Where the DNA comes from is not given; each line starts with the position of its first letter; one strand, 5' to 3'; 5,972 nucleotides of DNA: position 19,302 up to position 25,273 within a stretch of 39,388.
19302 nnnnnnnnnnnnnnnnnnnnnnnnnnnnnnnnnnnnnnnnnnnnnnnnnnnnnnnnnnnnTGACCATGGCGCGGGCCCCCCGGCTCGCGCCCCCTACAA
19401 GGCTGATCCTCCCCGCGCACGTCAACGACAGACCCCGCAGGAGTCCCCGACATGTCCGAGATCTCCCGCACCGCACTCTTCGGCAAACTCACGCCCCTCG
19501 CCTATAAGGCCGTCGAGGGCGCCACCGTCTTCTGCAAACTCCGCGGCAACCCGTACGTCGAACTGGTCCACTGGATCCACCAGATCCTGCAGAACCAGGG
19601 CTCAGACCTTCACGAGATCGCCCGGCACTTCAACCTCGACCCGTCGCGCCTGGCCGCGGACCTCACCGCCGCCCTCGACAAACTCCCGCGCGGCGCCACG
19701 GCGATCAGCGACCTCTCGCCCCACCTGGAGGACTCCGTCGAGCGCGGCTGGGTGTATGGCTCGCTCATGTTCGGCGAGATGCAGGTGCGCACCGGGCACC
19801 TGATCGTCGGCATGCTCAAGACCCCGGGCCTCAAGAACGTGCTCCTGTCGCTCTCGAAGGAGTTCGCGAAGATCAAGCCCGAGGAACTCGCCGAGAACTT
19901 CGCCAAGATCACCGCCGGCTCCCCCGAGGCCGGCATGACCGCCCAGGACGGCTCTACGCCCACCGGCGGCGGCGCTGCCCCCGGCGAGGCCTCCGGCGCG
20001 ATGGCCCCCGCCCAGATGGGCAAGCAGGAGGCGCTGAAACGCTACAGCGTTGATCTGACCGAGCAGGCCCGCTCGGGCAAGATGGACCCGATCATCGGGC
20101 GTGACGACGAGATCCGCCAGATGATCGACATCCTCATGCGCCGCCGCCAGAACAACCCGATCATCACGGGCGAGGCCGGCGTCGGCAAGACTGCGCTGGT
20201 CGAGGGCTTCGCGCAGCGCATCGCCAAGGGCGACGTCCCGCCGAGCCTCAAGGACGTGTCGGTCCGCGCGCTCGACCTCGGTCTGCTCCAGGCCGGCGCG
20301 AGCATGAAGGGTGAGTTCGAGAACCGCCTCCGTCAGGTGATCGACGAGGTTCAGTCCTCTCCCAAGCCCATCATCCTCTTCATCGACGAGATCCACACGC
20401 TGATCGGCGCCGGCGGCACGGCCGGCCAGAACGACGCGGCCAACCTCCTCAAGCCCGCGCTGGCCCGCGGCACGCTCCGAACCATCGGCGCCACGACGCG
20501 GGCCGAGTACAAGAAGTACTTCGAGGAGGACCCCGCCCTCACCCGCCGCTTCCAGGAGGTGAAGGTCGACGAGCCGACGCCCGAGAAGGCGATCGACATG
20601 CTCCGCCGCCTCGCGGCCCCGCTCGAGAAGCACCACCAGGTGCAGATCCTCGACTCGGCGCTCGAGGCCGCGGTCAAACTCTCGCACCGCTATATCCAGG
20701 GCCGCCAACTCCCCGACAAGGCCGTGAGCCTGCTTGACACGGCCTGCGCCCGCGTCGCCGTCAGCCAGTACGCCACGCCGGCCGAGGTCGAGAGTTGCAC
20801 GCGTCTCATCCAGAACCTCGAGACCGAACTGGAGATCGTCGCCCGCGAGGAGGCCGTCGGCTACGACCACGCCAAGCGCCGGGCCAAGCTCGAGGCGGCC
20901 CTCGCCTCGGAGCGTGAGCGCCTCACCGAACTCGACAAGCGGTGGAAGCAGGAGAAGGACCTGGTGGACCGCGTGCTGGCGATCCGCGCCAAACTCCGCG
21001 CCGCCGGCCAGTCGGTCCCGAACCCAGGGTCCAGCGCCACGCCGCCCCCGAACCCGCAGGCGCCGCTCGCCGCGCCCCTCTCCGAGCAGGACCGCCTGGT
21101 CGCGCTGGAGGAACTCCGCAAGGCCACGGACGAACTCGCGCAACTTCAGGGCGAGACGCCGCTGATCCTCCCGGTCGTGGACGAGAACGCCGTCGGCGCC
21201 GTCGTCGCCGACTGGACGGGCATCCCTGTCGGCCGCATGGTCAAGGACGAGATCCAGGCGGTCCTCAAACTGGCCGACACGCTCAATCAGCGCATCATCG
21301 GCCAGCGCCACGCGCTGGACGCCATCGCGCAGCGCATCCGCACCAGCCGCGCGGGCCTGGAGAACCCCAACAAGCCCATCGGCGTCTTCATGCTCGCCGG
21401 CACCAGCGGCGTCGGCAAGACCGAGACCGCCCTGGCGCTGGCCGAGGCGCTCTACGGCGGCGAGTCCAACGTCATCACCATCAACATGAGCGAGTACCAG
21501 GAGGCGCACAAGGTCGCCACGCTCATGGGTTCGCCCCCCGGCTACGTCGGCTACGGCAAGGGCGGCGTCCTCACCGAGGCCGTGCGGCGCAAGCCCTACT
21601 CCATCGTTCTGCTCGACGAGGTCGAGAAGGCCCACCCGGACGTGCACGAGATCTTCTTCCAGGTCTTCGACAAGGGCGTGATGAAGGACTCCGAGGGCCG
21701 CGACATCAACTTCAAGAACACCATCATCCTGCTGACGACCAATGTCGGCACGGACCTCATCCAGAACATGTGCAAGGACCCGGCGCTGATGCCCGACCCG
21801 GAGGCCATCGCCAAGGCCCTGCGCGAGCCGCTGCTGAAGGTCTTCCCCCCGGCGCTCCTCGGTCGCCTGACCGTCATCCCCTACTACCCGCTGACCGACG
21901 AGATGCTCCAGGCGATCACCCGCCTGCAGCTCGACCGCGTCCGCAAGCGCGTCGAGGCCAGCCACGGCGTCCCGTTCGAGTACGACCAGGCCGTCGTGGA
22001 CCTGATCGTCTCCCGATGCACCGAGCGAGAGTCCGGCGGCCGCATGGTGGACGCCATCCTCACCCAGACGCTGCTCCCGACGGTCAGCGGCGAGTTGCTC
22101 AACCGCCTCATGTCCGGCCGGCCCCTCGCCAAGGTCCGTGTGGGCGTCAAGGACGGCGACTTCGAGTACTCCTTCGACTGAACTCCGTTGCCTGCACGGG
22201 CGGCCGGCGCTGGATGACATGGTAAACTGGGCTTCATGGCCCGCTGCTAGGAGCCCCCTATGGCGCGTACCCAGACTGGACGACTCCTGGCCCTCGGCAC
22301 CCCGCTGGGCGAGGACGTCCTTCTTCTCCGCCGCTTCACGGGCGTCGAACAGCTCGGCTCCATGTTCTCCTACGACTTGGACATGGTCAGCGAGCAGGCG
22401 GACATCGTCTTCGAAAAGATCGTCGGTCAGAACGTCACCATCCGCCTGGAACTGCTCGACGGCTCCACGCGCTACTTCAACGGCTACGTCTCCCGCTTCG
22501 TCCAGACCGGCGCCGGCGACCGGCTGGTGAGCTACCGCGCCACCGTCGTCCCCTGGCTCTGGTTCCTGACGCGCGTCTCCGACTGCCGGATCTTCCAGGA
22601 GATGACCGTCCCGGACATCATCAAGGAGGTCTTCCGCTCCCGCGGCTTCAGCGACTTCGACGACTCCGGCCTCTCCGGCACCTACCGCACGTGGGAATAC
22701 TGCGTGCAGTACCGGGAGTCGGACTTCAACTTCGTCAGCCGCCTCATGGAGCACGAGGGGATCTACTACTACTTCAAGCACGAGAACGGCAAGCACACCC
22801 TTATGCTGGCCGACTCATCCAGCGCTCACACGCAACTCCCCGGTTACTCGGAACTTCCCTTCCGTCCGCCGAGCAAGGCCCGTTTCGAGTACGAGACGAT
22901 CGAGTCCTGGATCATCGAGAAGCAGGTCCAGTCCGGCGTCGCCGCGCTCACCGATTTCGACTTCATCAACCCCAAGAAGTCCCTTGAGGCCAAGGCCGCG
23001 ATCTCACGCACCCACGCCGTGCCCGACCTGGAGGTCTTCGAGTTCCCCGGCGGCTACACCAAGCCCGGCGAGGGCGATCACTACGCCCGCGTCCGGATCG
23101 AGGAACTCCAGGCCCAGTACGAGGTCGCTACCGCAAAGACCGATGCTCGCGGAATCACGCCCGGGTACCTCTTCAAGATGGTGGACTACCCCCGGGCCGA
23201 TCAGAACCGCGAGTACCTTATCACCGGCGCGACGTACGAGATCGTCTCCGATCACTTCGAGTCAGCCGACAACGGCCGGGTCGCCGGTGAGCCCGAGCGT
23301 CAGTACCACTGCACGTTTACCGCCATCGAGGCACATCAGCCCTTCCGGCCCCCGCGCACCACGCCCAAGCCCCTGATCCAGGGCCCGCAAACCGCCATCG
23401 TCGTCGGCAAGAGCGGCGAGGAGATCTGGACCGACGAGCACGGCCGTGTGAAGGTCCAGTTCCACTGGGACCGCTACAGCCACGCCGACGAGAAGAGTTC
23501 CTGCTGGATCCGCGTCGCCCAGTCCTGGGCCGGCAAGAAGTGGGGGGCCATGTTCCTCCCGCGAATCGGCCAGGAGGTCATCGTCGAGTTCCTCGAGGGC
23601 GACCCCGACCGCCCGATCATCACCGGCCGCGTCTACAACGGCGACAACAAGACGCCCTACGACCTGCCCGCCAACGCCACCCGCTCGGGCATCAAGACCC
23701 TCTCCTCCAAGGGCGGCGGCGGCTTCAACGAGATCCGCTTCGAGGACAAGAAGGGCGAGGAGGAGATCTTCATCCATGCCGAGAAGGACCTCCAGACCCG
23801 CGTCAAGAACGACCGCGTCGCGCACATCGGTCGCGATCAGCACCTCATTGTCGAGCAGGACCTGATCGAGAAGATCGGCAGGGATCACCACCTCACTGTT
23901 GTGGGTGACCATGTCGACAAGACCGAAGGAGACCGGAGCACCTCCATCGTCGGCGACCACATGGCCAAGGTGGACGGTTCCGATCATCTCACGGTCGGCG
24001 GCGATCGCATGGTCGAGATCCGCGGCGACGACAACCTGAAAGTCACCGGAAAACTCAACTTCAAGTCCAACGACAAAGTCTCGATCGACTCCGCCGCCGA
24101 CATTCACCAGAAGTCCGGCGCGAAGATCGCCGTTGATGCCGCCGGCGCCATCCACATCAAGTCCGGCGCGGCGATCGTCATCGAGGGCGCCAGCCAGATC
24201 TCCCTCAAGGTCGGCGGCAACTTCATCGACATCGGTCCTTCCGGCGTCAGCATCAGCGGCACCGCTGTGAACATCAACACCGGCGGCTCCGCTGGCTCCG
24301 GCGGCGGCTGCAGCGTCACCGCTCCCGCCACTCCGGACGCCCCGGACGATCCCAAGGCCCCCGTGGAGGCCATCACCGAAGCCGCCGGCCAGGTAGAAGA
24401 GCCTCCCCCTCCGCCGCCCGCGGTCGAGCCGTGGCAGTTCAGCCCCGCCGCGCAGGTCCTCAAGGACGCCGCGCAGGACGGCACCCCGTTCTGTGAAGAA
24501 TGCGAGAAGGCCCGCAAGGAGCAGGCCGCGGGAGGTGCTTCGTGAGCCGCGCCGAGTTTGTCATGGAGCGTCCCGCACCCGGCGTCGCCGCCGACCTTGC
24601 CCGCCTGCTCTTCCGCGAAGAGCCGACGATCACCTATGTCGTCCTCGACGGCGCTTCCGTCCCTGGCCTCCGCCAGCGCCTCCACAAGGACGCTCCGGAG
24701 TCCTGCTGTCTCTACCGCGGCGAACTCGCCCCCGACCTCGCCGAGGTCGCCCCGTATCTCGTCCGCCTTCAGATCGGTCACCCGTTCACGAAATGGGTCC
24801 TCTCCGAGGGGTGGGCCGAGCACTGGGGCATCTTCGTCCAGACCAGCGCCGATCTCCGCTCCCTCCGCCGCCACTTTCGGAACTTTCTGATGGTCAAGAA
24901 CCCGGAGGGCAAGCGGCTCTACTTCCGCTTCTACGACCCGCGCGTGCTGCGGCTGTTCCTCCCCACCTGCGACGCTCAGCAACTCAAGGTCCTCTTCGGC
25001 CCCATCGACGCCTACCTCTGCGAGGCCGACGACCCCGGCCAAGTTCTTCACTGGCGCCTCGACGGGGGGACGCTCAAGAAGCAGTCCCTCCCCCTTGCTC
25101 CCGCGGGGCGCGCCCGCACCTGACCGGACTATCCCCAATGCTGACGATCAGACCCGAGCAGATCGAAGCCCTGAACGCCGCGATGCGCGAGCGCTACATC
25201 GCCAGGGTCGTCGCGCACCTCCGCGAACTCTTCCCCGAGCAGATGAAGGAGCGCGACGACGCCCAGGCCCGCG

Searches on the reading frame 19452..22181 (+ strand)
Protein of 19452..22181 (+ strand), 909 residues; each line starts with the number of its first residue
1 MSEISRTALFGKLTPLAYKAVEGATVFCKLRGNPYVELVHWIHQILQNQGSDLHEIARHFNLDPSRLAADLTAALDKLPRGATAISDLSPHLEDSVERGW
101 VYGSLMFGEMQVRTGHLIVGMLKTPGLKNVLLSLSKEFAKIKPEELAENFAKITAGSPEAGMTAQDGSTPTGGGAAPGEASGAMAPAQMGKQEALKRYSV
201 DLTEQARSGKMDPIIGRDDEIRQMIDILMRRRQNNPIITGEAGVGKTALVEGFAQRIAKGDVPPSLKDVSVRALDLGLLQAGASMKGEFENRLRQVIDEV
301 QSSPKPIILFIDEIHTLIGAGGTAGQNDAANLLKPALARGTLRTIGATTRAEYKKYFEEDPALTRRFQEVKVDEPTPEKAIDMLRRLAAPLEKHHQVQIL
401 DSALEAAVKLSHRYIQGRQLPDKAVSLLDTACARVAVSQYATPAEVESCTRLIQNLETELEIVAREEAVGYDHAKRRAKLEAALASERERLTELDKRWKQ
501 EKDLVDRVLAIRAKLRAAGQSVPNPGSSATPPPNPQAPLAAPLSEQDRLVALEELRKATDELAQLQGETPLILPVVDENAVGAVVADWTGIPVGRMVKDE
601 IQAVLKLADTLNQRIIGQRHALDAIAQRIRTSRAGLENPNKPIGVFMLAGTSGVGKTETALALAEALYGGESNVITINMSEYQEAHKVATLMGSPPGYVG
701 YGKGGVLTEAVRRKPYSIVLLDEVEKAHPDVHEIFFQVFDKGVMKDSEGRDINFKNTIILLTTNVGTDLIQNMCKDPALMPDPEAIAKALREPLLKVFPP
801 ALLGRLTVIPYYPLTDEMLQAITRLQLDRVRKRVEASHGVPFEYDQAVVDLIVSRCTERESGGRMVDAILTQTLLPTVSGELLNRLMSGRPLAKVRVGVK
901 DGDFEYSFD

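Call 9: search_protein_families(library=pfam, proteins=[window:19452-22181:+], max_evalue=0.01)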
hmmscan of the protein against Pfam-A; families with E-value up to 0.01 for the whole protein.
window:19452-22181:+ (909 aa): 29 families (the best 25 are shown)
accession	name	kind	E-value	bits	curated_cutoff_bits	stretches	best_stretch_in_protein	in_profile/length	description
PF07724.20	AAA_2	-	1.7e-55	188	27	1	641-808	1-165/166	AAA domain (Cdc48 subfamily)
PF17871.7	AAA_lid_9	-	3.8e-31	107.5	22.8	1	377-478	2-101/104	AAA lid domain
PF00004.35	AAA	-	1.3e-20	74.6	21.2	2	238-369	3-125/131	ATPase family associated with various cellular activities (AAA)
PF07728.20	AAA_5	-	6.6e-14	52.5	22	1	646-765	2-123/139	AAA domain (dynein-related subfamily)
PF10431.15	ClpB_D2-small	-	6.7e-13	48.9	21.9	1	814-887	1-73/81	C-terminal, D2-small domain, of ClpB protein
PF13191.12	AAA_16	-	1.7e-12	48.6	32.6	1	214-315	2-142/167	AAA ATPase domain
PF13401.12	AAA_22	-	6.3e-09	36.7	27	1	232-329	4-100/130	AAA domain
PF00158.32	Sigma54_activat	-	1.4e-06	28.5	20.2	1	646-747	25-125/168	Sigma-54 interaction domain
PF06414.18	Zeta_toxin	-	2.2e-06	27.7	22.3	1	638-688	12-61/199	Zeta toxin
PF05621.17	TniB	-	4.1e-06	26.8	22.4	1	220-373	22-185/189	Bacterial TniB protein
PF12775.13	AAA_7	-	4.2e-06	26.9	25.8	0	646-693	36-83/181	P-loop containing dynein motor region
PF13173.12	AAA_14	-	5.3e-06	26.9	27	0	237-317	6-74/129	AAA domain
PF05729.18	NACHT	-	6.7e-06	26.5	26.7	1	237-264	4-31/167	NACHT domain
PF20720.3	nSTAND3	-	1.3e-05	25.3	27.2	0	222-257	8-41/155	Novel STAND NTPase 3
PF01637.24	ATPase_2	-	1.9e-05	25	33.2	0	217-257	4-44/225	ATPase domain predominantly from Archaea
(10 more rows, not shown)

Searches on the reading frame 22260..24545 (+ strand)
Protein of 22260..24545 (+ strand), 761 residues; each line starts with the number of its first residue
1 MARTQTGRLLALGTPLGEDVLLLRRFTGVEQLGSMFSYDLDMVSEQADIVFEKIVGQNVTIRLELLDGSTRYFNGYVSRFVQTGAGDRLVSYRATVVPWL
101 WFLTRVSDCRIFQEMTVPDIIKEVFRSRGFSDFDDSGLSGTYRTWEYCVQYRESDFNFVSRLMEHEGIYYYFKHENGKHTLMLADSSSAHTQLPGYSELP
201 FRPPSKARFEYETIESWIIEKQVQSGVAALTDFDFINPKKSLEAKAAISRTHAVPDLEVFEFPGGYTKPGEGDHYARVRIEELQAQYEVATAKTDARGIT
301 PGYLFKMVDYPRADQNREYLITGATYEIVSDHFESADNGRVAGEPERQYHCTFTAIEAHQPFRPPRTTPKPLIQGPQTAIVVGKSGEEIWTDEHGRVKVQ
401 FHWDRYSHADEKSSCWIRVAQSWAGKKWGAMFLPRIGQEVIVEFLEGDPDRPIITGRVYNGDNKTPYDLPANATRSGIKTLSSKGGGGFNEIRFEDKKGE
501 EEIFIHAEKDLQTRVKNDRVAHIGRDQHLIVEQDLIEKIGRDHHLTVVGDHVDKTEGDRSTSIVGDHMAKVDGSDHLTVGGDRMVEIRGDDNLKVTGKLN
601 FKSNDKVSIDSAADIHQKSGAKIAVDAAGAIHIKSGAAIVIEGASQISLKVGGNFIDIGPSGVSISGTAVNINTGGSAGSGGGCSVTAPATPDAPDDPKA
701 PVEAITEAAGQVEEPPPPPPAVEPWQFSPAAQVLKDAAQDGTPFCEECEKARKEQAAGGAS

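Call 5: search_protein_families(library=pfam, proteins=[window:22260-24545:+], max_evalue=0.01)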
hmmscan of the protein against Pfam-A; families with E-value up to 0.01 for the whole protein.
window:22260-24545:+ (761 aa): 4 families
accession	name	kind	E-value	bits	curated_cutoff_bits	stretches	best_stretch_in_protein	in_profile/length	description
PF05954.17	Phage_GPD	-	6.1e-107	357.8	30.1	1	30-329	2-302/305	Phage tail baseplate hub (GPD)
PF22178.3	Gp5_trimer_C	-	1.2e-37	128.9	30.9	2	476-587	1-112/112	Bacteriophage T4 gp5 C-terminal trimerisation domain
PF04717.18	Phage_base_V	-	1e-16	61.5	23.8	1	392-459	12-75/75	Type VI secretion system/phage-baseplate injector OB domain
PF20093.5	DUF6484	-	6.4e-05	24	27.6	1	436-458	39-61/61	Domain of unknown function (DUF6484)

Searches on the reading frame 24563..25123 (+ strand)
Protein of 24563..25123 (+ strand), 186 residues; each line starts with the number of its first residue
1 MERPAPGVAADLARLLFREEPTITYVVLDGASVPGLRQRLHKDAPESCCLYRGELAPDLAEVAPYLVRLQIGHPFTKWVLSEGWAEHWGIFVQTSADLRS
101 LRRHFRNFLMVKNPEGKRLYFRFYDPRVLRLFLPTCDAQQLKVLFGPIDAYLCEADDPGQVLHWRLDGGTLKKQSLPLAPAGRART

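Call 9: search_protein_families(library=pfam, proteins=[window:24563-25123:+], max_evalue=0.01)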
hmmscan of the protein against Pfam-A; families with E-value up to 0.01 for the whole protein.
window:24563-25123:+ (186 aa): 1 family
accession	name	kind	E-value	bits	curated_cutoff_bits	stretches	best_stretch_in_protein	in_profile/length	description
PF13503.11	DUF4123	-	3.8e-35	121.1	25.8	1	25-141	2-117/119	Domain of unknown function (DUF4123)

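Call 10: search_protein_families(library=ncbifam, proteins=[window:24563-25123:+], max_evalue=0.01)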
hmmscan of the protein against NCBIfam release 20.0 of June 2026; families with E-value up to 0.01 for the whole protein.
window:24563-25123:+ (186 aa): 1 family
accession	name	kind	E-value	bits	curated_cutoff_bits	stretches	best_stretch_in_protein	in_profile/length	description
NF053803.1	Tla1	equivalog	2.8e-09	36.9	200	1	36-148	30-148/245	toxin Tle1 chaperone Tla1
